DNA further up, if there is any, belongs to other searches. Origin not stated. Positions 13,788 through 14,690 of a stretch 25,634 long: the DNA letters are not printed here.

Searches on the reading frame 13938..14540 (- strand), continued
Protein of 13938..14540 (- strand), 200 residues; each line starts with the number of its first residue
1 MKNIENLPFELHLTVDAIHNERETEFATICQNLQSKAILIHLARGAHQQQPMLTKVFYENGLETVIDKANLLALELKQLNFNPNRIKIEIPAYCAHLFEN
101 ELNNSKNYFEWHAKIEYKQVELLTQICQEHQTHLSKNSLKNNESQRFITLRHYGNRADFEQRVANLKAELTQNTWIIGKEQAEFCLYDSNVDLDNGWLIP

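Call 65: get_annotated_region(hit=H2, flank=5000)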
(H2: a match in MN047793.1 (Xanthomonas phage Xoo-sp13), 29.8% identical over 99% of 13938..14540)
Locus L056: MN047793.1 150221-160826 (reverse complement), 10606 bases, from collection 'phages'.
description: Xanthomonas phage Xoo-sp13, complete genome.
organism: Xanthomonas phage Xoo-sp13 (NCBI taxid 2591401)
taxonomy: Viruses; Duplodnaviria; Heunggongvirae; Uroviricota; Caudoviricetes
host: Xanthomonas oryzae pv. oryzae; source: soil; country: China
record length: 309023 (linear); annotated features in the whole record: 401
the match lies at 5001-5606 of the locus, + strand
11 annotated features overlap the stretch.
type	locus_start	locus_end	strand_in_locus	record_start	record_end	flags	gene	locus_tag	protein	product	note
CDS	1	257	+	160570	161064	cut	-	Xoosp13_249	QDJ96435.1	hypothetical protein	-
CDS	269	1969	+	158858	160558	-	-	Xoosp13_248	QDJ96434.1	putative A1 protein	putative T5 A1 protein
CDS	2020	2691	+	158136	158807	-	-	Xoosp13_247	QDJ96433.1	hypothetical protein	-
CDS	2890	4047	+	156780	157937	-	-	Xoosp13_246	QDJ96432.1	hypothetical protein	-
CDS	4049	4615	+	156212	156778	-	-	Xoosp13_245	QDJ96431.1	hypothetical protein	-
CDS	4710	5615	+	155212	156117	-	-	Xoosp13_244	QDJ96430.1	hypothetical protein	-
CDS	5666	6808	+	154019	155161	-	-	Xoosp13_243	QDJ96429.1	hypothetical protein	-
CDS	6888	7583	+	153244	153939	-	-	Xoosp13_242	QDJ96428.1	terminase small subunit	-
CDS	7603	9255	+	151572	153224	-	-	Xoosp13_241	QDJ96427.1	terminase large subunit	-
CDS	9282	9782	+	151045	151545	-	-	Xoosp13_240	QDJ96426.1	hypothetical protein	-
CDS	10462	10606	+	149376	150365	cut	-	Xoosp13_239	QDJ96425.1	single-stranded DNA binding protein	-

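Call 66: get_annotated_region(hit=H14, flank=5000)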
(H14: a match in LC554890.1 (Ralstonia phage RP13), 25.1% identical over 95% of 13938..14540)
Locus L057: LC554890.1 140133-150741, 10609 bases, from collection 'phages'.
description: Ralstonia phage RP13 DNA, nearly complete genome.
organism: Ralstonia phage RP13 (NCBI taxid 2743402)
taxonomy: Viruses; Duplodnaviria; Heunggongvirae; Uroviricota; Caudoviricetes
host: Ralstonia solanacearum; source: -; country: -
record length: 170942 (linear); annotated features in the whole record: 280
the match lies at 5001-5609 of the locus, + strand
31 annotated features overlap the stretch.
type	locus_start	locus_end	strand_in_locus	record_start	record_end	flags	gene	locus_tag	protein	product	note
CDS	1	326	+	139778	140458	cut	-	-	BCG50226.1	hypothetical protein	ORF208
CDS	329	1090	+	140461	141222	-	-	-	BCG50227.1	hypothetical protein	ORF209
CDS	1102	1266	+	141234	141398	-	-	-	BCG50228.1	hypothetical protein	ORF210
CDS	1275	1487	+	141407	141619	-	-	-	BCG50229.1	hypothetical protein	ORF211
tRNA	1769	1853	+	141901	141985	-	-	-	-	tRNA-Leu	tRNA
CDS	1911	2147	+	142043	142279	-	-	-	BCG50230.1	hypothetical protein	ORF212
CDS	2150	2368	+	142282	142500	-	-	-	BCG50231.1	hypothetical protein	ORF213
CDS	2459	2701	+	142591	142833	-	-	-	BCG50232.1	hypothetical protein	ORF214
tRNA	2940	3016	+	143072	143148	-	-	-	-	tRNA-Arg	tRNA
CDS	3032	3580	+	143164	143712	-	-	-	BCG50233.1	hypothetical protein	ORF215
CDS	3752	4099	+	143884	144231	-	-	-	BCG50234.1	hypothetical protein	ORF216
CDS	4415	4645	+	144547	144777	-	-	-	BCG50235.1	hypothetical protein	ORF217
CDS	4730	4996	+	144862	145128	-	-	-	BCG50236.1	hypothetical protein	ORF218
CDS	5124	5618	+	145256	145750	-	-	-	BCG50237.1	hypothetical protein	ORF219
CDS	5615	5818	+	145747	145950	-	-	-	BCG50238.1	hypothetical protein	ORF220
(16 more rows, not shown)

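Call 67: search_protein_families(library=pfam, proteins=[L056:4710-5615:+, L056:5666-6808:+, L056:2890-4047:+, L056:4049-4615:+, L055:4980-5606:+, L055:5812-7023:+, L057:5124-5618:+, L057:6620-7219:+, L057:3032-3580:+], max_evalue=0.01)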
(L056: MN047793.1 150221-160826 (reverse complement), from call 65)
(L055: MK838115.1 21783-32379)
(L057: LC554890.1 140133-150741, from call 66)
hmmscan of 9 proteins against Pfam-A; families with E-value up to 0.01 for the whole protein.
L056:4710-5615:+ (301 aa): 0 families

L056:5666-6808:+ (380 aa): 1 family
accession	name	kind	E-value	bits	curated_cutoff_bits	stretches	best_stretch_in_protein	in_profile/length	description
PF07068.17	Gp23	-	6.3e-67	227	24.4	2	135-356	129-354/376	Major capsid protein Gp23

L056:2890-4047:+ (385 aa): 0 families

L056:4049-4615:+ (188 aa): 0 families

L055:4980-5606:+ (208 aa): 1 family
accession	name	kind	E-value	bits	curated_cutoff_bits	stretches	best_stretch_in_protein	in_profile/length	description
PF20860.2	Dicers_N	-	0.0012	19.3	27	1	40-88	37-85/89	Dicers, N-terminal domain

L055:5812-7023:+ (403 aa): 10 families
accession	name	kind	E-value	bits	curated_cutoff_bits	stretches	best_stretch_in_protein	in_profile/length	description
PF00004.35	AAA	-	2.2e-08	35.1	21.2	1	80-184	1-125/131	ATPase family associated with various cellular activities (AAA)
PF20720.3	nSTAND3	-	1.3e-06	28.6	27.2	1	77-171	17-112/155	Novel STAND NTPase 3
PF25199.1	nSTAND_NTPase5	-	0.00018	21.8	34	1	72-142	36-109/145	Novel STAND NTPase 5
PF05673.19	DUF815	-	0.00028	20.5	23.8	1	64-170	41-150/249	Protein of unknown function (DUF815)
PF05729.18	NACHT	-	0.00082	19.7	26.7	0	80-106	3-29/167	NACHT domain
PF00910.28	RNA_helicase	-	0.0011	19.8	21.5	1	80-156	1-72/105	RNA helicase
PF07724.20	AAA_2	-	0.004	17.7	27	0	130-163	76-107/166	AAA domain (Cdc48 subfamily)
PF24404.1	nSTAND_NTPase7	-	0.004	16.6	27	1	80-137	15-71/399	Novel STAND NTPase 7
PF07728.20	AAA_5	-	0.0047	17.4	22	0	79-140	1-77/139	AAA domain (dynein-related subfamily)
PF13173.12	AAA_14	-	0.0063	17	27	0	80-176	5-105/129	AAA domain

L057:5124-5618:+ (164 aa): 0 families

L057:6620-7219:+ (199 aa): 0 families

L057:3032-3580:+ (182 aa): 0 families

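Call 74: find_related_loci(query=A2, collection=viral_contigs, flank=4000)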
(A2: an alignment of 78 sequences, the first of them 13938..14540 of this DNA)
Query A2 (200 aa) in viral_contigs; peptide patterns used: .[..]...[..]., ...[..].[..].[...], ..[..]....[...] (x = any residue, [..] = any of these).
53 stretches matched a pattern; 13 encode a relative of the query (tblastn E <= 1e-3); 13 distinct loci.
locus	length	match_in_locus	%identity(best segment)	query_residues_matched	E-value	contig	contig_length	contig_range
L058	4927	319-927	31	7-198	4e-16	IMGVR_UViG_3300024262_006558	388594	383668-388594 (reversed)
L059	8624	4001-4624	28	7-198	1e-14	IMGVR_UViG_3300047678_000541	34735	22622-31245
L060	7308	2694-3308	26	3-198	2e-14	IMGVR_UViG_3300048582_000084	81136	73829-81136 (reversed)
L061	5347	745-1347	28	7-198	3e-14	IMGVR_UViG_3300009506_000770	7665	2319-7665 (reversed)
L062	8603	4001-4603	26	7-198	5e-12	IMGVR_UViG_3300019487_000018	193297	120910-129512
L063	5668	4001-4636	26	7-198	4e-12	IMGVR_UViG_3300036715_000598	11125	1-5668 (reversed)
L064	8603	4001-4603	26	7-198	4e-12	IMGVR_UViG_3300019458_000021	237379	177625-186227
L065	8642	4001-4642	26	1-198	9e-11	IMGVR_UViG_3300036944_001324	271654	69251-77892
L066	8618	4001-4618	29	7-198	8e-12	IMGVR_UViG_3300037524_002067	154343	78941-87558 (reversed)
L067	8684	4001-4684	27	7-199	1e-10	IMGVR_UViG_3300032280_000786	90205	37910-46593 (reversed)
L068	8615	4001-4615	27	7-198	1e-8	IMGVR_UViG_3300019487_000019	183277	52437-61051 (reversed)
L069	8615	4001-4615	27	7-198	1e-8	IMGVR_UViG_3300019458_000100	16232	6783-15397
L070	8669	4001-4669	22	7-198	5e-5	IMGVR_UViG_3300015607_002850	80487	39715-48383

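Call 78: search_solved_structures(query=A7, max_evalue=10, show_alignments=2)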
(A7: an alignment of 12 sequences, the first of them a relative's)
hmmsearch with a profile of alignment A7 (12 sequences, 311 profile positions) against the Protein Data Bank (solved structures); distinct sequences matched with E-value up to 10: 3.
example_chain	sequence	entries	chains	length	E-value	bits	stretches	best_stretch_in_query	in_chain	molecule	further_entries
5ie9_A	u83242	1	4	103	0.0012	21.2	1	26-91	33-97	Nucleotide pyrophosphohydrolase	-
2gta_A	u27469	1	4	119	0.0066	18.8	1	26-92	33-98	Hypothetical protein ypjD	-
6j9c_A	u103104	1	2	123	0.025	16.9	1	15-72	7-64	B3 domain-containing transcription factor LEC2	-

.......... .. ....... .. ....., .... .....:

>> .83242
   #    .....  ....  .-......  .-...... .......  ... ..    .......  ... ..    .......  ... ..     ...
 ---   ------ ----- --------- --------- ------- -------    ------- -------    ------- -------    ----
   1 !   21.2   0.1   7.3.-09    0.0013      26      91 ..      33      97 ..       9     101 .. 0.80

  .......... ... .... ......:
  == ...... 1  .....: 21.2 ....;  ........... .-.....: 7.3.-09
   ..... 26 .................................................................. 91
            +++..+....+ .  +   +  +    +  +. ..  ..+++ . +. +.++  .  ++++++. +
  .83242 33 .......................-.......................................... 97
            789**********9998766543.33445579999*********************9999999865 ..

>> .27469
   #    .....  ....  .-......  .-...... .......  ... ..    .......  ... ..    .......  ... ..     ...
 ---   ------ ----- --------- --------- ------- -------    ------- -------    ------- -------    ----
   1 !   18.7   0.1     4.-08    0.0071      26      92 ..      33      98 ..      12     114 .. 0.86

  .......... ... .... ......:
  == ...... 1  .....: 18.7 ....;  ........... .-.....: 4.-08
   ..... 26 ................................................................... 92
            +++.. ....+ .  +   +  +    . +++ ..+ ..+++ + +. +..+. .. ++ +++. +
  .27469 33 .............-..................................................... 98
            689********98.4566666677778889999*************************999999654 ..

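Call 79: search_protein_families(library=phrogs, proteins=[L056:4710-5615:+, L055:4980-5606:+, L057:4989-5618:+, L061:421-1356:+, L065:3701-4669:+, window:13938-14540:-], max_evalue=0.001)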
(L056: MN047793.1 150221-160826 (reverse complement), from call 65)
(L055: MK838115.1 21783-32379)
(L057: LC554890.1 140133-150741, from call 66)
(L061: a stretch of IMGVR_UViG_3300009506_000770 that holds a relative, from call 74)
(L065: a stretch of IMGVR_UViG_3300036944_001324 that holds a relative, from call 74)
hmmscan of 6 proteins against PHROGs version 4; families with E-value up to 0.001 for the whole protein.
L056:4710-5615:+ (301 aa): 3 families
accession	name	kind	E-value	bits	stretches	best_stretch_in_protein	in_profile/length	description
phrog_1247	-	other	1.3e-79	269.4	1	5-300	134-441/444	MazG-like pyrophosphatase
phrog_25995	-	unknown function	5.1e-14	53.2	1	99-213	14-127/227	-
phrog_22504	-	unknown function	5.3e-05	24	1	97-220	18-138/201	-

L055:4980-5606:+ (208 aa): 2 families
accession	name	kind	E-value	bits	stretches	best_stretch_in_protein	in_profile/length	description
phrog_1247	-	other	5.9e-20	72.7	1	10-207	247-441/444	MazG-like pyrophosphatase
phrog_25995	-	unknown function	8.4e-15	55.8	1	8-206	21-226/227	-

L057:4989-5618:+ (209 aa): 2 families
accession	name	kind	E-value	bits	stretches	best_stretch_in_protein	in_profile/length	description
phrog_1247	-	other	2e-18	67.6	1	6-207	246-441/444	MazG-like pyrophosphatase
phrog_25995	-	unknown function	1e-12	49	1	4-206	20-226/227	-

L061:421-1356:+ (311 aa): 4 families
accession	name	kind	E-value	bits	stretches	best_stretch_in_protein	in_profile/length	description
phrog_1247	-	other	2.3e-38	133.4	1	13-309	141-441/444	MazG-like pyrophosphatase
phrog_25995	-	unknown function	5.7e-15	56.3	1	111-308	21-226/227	-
phrog_22504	-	unknown function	4.1e-05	24.4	1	113-226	29-133/201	-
phrog_5164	-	unknown function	4.3e-05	24.6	1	15-96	7-77/91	-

L065:3701-4669:+ (322 aa): 2 families
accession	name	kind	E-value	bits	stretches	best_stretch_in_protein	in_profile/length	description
phrog_1247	-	other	1.5e-36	127.4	1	11-314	140-441/444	MazG-like pyrophosphatase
phrog_25995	-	unknown function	2.8e-19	70.4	1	109-313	21-226/227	-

window:13938-14540:- (200 aa): 1 family
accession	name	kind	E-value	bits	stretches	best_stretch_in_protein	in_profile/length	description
phrog_25995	-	unknown function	1.9e-05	25.2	0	4-165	16-172/227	-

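Call 90: get_annotated_region(hit=H1, flank=4000)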
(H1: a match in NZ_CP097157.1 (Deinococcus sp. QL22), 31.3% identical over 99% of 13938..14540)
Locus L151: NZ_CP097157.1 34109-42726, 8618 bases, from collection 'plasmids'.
description: Deinococcus sp. QL22 plasmid unnamed7, complete sequence
organism: Deinococcus sp. QL22 (NCBI taxid 2939437)
taxonomy: Bacteria; Deinococcota; Deinococci; Deinococcales; Deinococcaceae; Deinococcus; Deinococcus sp. QL22
host: -; source: -; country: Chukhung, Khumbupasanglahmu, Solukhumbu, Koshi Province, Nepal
typing (MOB-suite, as given by PLSDB): non-mobilizable
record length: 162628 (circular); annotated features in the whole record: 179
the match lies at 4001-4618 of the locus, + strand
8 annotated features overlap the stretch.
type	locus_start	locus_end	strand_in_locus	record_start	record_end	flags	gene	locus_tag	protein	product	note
CDS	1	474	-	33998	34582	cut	-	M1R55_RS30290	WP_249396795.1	ParA family protein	-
CDS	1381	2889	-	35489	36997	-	-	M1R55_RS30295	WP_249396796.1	hypothetical protein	-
CDS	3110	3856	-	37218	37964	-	-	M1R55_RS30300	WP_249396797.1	RNA ligase family protein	-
CDS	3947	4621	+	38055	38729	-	-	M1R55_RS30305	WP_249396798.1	hypothetical protein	-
CDS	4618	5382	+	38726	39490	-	-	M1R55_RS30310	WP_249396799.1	nucleotidyl transferase AbiEii/AbiGii toxin family protein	-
CDS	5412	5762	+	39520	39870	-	-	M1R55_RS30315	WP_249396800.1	hypothetical protein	-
CDS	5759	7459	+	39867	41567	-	-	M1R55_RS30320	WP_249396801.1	hypothetical protein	-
CDS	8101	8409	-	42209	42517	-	-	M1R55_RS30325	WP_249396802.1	hypothetical protein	-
